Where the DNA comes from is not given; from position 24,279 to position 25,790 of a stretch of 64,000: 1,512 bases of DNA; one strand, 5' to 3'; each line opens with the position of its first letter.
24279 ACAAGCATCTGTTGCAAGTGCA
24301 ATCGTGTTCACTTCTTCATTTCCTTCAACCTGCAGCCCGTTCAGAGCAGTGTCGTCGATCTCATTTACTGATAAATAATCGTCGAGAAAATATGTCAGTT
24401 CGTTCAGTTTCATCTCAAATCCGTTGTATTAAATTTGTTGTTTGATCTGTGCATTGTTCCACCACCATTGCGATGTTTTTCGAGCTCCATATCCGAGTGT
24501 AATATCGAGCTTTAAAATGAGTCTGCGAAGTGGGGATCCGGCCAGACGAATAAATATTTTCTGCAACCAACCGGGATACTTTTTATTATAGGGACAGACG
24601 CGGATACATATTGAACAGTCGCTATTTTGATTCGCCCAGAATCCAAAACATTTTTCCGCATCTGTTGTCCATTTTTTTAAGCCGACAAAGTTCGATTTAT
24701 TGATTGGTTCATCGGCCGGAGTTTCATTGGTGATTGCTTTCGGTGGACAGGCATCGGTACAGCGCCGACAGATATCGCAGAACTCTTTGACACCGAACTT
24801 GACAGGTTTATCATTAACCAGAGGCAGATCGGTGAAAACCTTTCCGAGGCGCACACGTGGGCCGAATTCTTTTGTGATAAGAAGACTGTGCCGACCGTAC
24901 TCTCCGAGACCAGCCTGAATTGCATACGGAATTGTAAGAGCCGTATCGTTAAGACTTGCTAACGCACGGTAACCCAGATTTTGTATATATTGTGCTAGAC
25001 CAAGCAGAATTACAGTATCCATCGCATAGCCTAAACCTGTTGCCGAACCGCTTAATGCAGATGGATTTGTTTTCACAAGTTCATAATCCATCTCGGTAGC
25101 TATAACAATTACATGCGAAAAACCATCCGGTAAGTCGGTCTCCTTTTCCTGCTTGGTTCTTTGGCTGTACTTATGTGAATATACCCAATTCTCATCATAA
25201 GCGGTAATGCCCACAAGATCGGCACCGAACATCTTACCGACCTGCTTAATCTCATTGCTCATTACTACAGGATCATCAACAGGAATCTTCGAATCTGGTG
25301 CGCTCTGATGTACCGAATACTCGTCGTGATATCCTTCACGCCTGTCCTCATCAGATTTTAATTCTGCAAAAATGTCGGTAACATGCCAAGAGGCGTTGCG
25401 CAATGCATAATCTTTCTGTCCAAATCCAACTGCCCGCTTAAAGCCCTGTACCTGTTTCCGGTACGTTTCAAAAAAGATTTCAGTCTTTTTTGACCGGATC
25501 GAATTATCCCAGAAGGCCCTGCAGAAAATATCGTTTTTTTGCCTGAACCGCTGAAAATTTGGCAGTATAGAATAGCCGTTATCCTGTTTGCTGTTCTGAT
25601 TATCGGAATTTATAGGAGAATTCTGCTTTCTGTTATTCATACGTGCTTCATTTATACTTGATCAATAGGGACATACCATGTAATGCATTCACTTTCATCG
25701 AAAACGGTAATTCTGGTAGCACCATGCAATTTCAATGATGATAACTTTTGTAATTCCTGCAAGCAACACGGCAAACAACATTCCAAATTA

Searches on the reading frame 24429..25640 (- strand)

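Call 55: search_protein_families(library=pfam, proteins=[window:24429-25640:-], max_evalue=0.00001)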
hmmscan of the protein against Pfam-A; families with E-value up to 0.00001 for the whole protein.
window:24429-25640:- (403 aa): 3 families
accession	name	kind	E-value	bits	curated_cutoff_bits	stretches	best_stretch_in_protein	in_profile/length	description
PF13484.11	Fer4_16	-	2.2e-09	38.4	30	1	288-352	2-66/66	4Fe-4S double cluster binding domain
PF12838.12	Fer4_7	-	3.1e-07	31.2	27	1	288-352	2-51/52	4Fe-4S dicluster domain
PF13486.11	Dehalogenase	-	5.6e-07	29.5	24.3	1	177-274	207-306/306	Reductive dehalogenase subunit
